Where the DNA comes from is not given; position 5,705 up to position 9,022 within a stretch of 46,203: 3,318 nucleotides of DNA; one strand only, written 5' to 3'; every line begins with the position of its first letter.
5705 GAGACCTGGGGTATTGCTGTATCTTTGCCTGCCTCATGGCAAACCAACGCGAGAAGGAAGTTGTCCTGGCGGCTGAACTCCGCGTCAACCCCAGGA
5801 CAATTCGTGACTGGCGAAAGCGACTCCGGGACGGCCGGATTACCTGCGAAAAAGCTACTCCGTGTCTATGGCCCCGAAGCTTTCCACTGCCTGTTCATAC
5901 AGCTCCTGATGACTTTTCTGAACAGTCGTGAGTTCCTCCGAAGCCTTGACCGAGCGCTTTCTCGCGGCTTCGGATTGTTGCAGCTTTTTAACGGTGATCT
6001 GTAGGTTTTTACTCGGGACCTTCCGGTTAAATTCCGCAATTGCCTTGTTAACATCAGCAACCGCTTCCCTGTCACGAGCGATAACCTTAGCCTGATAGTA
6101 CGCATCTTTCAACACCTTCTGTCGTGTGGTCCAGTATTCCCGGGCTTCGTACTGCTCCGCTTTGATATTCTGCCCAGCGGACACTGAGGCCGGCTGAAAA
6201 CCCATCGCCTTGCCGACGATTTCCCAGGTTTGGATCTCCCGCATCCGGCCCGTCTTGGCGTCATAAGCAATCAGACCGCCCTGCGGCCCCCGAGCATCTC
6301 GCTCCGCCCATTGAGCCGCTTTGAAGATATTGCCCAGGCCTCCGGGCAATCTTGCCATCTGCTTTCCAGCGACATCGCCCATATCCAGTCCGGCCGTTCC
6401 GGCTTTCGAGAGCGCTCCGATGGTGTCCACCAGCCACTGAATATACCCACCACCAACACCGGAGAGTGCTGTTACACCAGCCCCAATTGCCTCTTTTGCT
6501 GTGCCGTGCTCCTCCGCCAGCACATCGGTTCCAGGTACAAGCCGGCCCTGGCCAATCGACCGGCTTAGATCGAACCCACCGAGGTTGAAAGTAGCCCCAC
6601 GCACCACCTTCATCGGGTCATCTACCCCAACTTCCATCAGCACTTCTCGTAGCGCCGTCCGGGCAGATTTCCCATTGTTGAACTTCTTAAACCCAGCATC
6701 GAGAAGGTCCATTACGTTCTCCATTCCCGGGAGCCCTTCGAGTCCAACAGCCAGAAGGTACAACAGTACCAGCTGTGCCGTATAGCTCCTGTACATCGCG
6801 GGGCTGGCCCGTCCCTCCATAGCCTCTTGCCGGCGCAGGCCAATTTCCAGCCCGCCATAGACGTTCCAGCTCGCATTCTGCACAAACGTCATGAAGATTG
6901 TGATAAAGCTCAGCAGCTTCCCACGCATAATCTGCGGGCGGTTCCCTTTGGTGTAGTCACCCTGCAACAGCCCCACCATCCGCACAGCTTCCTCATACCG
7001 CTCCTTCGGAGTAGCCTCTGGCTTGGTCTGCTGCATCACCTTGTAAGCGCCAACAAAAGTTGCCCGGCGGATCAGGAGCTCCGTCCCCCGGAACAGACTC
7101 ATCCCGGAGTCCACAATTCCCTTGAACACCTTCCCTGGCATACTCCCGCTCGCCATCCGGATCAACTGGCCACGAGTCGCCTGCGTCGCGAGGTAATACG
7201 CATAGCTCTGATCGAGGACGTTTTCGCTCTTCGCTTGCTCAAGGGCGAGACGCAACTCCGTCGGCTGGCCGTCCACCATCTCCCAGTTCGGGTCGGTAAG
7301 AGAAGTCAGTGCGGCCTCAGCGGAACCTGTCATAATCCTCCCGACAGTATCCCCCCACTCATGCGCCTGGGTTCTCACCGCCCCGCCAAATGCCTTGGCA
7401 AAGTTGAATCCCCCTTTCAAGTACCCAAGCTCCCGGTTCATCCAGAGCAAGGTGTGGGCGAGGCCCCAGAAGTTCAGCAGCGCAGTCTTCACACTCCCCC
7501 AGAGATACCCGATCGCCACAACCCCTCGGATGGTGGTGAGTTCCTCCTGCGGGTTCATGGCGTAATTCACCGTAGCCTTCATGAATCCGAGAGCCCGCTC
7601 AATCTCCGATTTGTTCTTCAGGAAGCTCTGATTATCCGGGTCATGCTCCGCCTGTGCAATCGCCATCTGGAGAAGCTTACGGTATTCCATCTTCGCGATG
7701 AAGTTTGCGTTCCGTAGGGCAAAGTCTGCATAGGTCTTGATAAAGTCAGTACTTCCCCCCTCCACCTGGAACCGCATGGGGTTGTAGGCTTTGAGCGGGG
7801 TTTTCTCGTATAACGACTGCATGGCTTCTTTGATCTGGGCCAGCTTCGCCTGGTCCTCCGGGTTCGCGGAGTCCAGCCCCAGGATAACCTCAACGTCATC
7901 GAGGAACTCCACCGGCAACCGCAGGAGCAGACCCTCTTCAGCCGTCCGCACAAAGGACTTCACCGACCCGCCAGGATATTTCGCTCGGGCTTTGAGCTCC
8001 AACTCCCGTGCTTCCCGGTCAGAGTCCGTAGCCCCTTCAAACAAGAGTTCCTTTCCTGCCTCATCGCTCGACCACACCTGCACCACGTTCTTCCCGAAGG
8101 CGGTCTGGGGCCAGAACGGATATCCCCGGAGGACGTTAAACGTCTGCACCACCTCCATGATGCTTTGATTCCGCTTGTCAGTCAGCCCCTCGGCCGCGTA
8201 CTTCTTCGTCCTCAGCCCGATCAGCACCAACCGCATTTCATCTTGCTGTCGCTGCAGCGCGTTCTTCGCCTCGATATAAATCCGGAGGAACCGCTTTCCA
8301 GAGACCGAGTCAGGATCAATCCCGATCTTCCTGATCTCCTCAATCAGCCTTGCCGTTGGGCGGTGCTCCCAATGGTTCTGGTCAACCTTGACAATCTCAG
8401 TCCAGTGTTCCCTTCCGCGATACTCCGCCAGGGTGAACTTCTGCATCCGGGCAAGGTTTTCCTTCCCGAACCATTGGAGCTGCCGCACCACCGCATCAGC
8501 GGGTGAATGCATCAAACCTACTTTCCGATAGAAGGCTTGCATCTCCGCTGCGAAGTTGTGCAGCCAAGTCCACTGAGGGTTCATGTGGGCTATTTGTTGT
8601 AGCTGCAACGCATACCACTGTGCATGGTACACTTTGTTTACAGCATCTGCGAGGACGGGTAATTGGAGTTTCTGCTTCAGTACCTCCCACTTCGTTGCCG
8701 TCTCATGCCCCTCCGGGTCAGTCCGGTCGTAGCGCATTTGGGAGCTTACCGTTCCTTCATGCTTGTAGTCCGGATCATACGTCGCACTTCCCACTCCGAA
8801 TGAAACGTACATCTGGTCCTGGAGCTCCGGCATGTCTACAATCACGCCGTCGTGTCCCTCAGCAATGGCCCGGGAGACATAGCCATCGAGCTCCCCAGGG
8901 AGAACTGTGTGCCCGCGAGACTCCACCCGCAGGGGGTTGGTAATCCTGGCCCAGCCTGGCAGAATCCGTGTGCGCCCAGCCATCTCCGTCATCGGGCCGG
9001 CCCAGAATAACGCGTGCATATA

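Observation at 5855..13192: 2445-aa virion giant protein combining HExxH, polyvalent-protein-like modules and a membrane-associated C-terminus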

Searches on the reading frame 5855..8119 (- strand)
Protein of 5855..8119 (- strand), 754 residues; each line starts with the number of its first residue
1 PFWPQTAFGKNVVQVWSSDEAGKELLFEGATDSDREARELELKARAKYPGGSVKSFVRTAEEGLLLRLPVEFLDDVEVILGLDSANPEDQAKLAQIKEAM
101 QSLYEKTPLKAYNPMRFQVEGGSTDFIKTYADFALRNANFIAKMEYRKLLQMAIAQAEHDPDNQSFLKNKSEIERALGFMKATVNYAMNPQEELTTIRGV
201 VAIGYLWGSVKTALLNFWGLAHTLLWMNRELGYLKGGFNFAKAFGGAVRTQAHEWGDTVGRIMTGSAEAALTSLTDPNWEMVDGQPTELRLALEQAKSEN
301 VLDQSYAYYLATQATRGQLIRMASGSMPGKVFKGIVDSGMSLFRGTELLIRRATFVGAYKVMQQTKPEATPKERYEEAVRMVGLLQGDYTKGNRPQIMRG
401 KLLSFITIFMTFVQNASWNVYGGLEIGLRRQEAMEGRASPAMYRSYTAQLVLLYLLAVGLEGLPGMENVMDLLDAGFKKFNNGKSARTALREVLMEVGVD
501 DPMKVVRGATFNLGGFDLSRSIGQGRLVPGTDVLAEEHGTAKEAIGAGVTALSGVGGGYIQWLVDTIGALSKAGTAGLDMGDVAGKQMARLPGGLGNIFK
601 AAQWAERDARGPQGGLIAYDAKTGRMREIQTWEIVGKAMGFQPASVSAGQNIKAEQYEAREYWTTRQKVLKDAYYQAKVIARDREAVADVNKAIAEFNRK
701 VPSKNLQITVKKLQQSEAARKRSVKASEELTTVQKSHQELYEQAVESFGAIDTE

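Call 31: find_homologous_proteins(query=window:5855-8119:-, max_evalue=0.001)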
Query window:5855-8119:- (754 aa): 5 proteins with E <= 0.001 among 8000 candidates.
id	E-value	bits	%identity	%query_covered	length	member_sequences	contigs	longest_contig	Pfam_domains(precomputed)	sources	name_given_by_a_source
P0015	7.6e-215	734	49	99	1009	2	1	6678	-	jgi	jgi:hypothetical protein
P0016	1.1e-175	604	52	74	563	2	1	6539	-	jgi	jgi:hypothetical protein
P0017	2.4e-166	573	54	68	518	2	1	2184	-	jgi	jgi:hypothetical protein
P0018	5.7e-87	311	33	93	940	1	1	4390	-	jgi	-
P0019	5.3e-82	295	30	99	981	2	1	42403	-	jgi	jgi:hypothetical protein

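Call 49: find_encoding_contigs(protein=P0019, flank=10000, max_places=2)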
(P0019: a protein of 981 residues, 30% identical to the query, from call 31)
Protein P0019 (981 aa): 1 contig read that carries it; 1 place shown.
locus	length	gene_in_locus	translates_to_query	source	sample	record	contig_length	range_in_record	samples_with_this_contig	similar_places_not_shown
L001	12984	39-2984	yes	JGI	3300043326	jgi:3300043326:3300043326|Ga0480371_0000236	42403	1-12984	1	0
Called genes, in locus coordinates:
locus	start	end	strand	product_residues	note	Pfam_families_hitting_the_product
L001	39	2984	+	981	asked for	-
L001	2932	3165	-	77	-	-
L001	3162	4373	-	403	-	PF13148:DUF3987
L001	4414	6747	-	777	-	PF03167:UDG, PF01612:DNA_pol_A_exo1, PF00476:DNA_pol_A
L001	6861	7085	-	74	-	-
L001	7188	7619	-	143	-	PF18909:dGTP_diPhyd_N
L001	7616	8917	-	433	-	PF02195:ParB_N, PF01555:N6_N4_Mtase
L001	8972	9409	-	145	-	-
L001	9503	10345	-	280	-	PF13479:AAA_24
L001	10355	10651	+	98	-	-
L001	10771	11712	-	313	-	PF12705:PDDEXK_1 (weak)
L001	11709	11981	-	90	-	-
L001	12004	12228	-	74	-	-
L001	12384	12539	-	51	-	-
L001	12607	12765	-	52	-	-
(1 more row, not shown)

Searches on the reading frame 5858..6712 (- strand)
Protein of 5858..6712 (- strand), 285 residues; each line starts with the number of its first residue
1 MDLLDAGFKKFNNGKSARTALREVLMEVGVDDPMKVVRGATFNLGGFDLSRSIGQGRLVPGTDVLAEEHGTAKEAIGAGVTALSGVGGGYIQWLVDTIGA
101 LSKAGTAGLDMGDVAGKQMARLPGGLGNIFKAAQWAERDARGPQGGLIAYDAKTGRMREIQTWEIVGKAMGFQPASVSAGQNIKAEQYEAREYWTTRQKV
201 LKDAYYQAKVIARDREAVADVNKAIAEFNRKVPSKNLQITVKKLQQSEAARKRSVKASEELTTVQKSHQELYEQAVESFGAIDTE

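Call 19: search_protein_families(library=pfam, proteins=[window:5858-6712:-], max_evalue=10)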
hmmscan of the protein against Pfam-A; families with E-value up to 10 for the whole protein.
window:5858-6712:- (285 aa): 2 families
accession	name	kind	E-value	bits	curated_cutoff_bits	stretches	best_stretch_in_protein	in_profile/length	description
PF12257.13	IML1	-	0.13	11.7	26.2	1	186-279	8-101/286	Vacuolar membrane-associated protein Iml1, N-terminal domain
PF10009.15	DUF2252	-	0.2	11.1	22.3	1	164-279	90-205/392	Uncharacterized protein conserved in bacteria (DUF2252)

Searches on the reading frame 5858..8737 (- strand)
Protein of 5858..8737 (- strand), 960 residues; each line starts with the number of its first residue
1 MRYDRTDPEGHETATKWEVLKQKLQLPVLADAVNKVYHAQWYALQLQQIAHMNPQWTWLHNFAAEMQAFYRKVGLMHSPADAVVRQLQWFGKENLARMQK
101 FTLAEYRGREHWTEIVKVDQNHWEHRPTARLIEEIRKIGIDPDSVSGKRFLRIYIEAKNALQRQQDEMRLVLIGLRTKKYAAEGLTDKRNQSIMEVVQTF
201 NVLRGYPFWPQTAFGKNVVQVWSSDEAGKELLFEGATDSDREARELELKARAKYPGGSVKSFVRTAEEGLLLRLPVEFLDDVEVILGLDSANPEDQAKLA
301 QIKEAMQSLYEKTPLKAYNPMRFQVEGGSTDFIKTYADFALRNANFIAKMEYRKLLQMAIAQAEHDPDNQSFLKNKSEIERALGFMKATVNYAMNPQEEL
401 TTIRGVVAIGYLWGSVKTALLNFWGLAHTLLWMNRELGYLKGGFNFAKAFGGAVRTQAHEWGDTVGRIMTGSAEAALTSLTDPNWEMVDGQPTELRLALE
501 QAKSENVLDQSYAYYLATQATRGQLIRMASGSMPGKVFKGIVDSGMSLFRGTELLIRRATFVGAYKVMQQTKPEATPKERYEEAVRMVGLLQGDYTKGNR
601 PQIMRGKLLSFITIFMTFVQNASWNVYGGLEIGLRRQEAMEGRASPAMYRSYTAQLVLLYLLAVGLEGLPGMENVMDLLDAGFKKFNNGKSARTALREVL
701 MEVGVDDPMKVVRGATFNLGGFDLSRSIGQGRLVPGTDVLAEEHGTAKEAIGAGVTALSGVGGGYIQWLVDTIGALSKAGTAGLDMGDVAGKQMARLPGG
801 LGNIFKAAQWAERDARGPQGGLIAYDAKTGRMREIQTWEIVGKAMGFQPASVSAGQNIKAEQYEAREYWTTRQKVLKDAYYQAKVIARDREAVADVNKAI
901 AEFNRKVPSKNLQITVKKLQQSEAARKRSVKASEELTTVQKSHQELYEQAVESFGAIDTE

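Call 63: search_solved_structures(query=A3, max_evalue=10, show_alignments=3)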
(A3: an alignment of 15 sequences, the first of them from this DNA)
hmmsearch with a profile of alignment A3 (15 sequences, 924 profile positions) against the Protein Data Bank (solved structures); distinct sequences matched with E-value up to 10: 1.
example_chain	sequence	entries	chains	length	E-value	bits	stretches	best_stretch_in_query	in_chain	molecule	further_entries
7dih_A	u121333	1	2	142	0.085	13.9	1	270-392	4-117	Thermoglobin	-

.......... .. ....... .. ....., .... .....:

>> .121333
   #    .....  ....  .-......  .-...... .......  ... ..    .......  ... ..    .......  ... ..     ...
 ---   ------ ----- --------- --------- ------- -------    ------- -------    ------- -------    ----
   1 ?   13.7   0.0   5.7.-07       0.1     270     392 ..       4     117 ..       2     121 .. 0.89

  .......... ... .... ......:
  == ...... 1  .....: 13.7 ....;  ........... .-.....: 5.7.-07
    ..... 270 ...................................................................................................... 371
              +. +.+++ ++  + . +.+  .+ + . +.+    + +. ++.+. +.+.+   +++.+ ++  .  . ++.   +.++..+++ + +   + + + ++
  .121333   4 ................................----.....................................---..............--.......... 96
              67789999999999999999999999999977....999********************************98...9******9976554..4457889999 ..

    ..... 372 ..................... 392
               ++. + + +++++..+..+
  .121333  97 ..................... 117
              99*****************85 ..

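Call 64: predict_structure(alignment_id=A3)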
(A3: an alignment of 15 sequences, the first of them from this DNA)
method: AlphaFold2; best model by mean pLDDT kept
length: 960 residues; sequences in the alignment: 15
mean_pLDDT: 74.0   pTM: 0.69
mean pLDDT of the five models: 74.0, 72.0, 71.3, 70.2, 62.6
residues with pLDDT >= 90: 21; 70-90: 664; 50-70: 226; < 50: 49
segments of 3 or more residues with pLDDT < 50: 311-324, 471-476, 817-821, 942-944, 949-960
pLDDT, mean of each block of 10 residues (from residue 1): 67 75 67 66 83 86 88 80 75 80 80 86 88 89 83 88 88 83 82 84 78 69 67 72 82 82 73 66 71 76 62 43 53 76 82 86 79 77 87 70 69 69 76 80 86 81 61 51 78 86 77 62 60 66 69 83 90 87 87 74 75 71 76 78 61 75 77 74 69 75 73 76 71 64 55 63 72 75 74 74 79 56 66 77 80 72 70 78 79 83 81 80 73 55 47 35
secondary structure, 60 per line:
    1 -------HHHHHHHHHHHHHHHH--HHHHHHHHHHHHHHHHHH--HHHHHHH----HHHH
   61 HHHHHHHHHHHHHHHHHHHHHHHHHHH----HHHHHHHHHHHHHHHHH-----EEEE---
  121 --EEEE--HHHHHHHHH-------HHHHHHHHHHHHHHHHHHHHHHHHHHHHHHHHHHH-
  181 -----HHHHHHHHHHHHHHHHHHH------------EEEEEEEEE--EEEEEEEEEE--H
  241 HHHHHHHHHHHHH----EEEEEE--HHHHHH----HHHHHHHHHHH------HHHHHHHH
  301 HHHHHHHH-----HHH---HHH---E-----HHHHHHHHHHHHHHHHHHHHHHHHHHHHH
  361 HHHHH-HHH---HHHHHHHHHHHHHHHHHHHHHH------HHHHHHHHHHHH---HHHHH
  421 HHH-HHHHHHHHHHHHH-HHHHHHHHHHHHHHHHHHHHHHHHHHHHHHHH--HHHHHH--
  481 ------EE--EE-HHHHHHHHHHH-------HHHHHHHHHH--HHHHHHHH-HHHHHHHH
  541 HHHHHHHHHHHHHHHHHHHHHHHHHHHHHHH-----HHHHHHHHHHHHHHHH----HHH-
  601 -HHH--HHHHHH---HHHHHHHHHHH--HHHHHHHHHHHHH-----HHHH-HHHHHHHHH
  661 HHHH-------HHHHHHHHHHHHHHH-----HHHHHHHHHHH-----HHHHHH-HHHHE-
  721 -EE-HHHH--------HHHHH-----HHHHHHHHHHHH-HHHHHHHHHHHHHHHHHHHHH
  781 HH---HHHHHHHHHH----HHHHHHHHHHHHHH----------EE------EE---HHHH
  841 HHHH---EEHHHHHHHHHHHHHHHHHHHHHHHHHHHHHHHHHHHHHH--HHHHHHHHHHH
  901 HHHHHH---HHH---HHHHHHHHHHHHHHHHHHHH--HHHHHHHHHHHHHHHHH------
elements in order (helices of 4 or more, strands of 3 or more residues): H8-23 H26-43 H46-52 H57-87 H92-108 E114-117 E123-126 H129-137 H145-179 H186-204 E217-225 E228-237 H240-253 E258-263 H266-271 H276-286 H293-308 H332-365 H373-394 H401-412 H416-423 H425-437 H439-470 H473-478 H494-504 H512-521 H524-531 H533-571 H577-592 H607-612 H616-626 H629-641 H647-650 H652-664 H672-686 H692-702 H708-713 H715-718 H725-728 H737-741 H747-758 H760-782 H786-795 H800-813 H837-844 H850-887 H890-906 H916-935 H938-954

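Call 67: fold_search(model_id=the predicted structure, library=pdb)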
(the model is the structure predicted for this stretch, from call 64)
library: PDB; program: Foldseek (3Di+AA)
matches with E <= 10: 78; with E <= 0.001: 0
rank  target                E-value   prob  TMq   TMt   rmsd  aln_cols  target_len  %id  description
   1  9g8j_A                7.9e-01  0.03  0.07  0.08  32.1       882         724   10  Structure of K+-dependent Na+-PPase from Thermotoga maritima in complex with zoledronate (released 2025-06-04)
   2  9cpb_6V               1.3e+00  0.03  0.05  0.09  50.4       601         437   11  Atomic model of bovine Fallopian tube cilia doublet microtubule (48-nm periodicity) (released 2024-10-30)
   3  8y4w_A                1.3e+00  0.03  0.07  0.09  27.2       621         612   11  Sialic acid bound form of Tripartite ATP-independent Periplasmic (TRAP) transporter from Fusobacterium nucleatum. (released 2024-12-11)
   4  8xq9_A                1.4e+00  0.03  0.08  0.09  24.8       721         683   12  Structure of the sea urchin spSLC9C1 in state-2 w/ cAMP dimer (released 2024-07-17)
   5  7duw_A                1.5e+00  0.06  0.08  0.09  22.9       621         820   10  Cryo-EM structure of the multiple peptide resistance factor (MprF) loaded with two lysyl-phosphatidylglycerol molecule (released 2021-04-21)
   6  9cpc_3F               1.5e+00  0.04  0.05  0.10  51.4       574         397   10  Atomic model of porcine brain ventricles cilia doublet microtubule (48-nm periodicity) (released 2024-10-23)
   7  9azl_A                1.5e+00  0.03  0.06  0.07  31.1       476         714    8  Cryo-EM structure of the ABC transporter PCAT1 bound with MgADP class1 (released 2024-10-30)
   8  9cpc_3T               1.9e+00  0.03  0.05  0.10  50.8       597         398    9  Atomic model of porcine brain ventricles cilia doublet microtubule (48-nm periodicity) (released 2024-10-23)
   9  6f2w_A                1.9e+00  0.06  0.08  0.13  21.6       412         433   10  Bacterial asc transporter crystal structure in open to in conformation (released 2019-04-24)
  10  7wmv_A                2.2e+00  0.06  0.07  0.09  23.3       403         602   12  Structure of human SGLT1-MAP17 complex bound with LX2761 (released 2022-11-16)
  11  7r5k_P0               2.3e+00  0.02  0.07  0.09  34.4       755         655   10  Human nuclear pore complex (constricted) (released 2022-06-22)
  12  7sgr_A                2.8e+00  0.03  0.06  0.08  30.8       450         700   11  Structure of hemolysin A secretion system HlyB/D complex (released 2022-09-14)
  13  2j68                  3.0e+00  0.02  0.07  0.09  29.1       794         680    9  Bacterial dynamin-like protein BDLP, GDP bound (released 2006-12-04)
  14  7uka                  3.1e+00  0.05  0.05  0.10  17.4       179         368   12  YgiC from Escherichia coli K-12 in complex with ADP (released 2023-02-15)
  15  2io7_A                3.1e+00  0.04  0.05  0.07  19.9       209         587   11  E. coli Bifunctional glutathionylspermidine synthetase/amidase Incomplex with Mg2+ and AMPPNP (released 2006-12-12)
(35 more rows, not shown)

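Call 68: fold_search(model_id=the predicted structure, library=viral)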
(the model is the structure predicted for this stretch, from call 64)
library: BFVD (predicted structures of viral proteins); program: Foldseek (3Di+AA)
matches with E <= 10: 363; with E <= 0.001: 66
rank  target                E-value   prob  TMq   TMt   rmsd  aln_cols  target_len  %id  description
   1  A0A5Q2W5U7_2          6.5e-28  1.00  0.63  0.64  11.9      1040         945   18  (no name in the UniProt tables at hand)
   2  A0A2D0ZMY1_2          3.2e-25  1.00  0.60  0.64   8.7       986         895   17  (no name in the UniProt tables at hand)
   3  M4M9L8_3              1.3e-24  1.00  0.63  0.61   9.8      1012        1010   17  (no name in the UniProt tables at hand)
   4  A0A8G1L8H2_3          3.1e-23  1.00  0.66  0.50   8.6       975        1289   16  (no name in the UniProt tables at hand)
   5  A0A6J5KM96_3          5.4e-23  1.00  0.64  0.43   7.7      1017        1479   18  AdoMet_MTases domain containing protein [uncultured Caudovirales phage]
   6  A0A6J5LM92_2          2.2e-22  1.00  0.64  0.49   9.0      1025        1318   16  Uncharacterized protein [uncultured Caudovirales phage]
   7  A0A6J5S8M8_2          1.6e-21  1.00  0.61  0.53  11.6      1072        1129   16  Large polyvalent protein-associated domain-containing protein [uncultured Caudovirales phage]
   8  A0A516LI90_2          2.7e-21  1.00  0.62  0.44   9.9      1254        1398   14  (no name in the UniProt tables at hand)
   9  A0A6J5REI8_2          4.3e-21  1.00  0.64  0.47   8.7      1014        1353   16  Uncharacterized protein [uncultured Caudovirales phage]
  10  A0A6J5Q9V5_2          6.1e-21  1.00  0.61  0.50  10.9      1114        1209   14  Large polyvalent protein-associated domain-containing protein [uncultured Caudovirales phage]
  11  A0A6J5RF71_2          2.5e-20  1.00  0.60  0.53  10.9      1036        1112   16  Large polyvalent protein associated domain-containing protein [uncultured Caudovirales phage]
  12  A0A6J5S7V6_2          1.9e-16  1.00  0.60  0.48  10.3       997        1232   14  Large polyvalent protein associated domain-containing protein [uncultured Caudovirales phage]
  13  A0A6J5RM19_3          2.7e-16  1.00  0.47  0.41  18.6      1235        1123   14  Gene product 88 domain-containing protein [uncultured Caudovirales phage]
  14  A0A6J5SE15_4          2.3e-14  1.00  0.41  0.29  27.5       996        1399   13  Helicase/UvrB, N-terminal [uncultured Caudovirales phage]
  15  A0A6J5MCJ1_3          3.3e-12  1.00  0.33  0.30  26.9       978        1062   14  Uncharacterized protein [uncultured Caudovirales phage]
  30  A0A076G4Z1            5.1e-08  1.00  0.34  0.26  21.0      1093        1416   12  Coil containing protein [Vibrio phage ICP2_2011_A]
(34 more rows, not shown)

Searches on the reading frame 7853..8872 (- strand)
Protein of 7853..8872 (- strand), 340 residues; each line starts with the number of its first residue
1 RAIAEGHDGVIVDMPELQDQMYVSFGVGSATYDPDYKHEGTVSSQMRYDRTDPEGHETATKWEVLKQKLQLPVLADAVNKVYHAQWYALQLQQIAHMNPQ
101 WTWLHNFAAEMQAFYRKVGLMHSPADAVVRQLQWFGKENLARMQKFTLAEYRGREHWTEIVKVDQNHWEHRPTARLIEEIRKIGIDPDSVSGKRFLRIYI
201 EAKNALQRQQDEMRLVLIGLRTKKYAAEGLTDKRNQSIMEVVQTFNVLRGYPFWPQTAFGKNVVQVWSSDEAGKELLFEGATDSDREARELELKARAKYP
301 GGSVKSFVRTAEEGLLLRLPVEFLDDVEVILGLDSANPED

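Call 19: search_protein_families(library=pfam, proteins=[window:7853-8872:-], max_evalue=10)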
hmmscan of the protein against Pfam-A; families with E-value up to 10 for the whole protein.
window:7853-8872:- (340 aa): 1 family
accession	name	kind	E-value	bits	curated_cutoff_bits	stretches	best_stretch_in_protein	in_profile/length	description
PF05029.18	TIMELESS_C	-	0.078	13.7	23.8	1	131-198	13-78/88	Timeless PAB domain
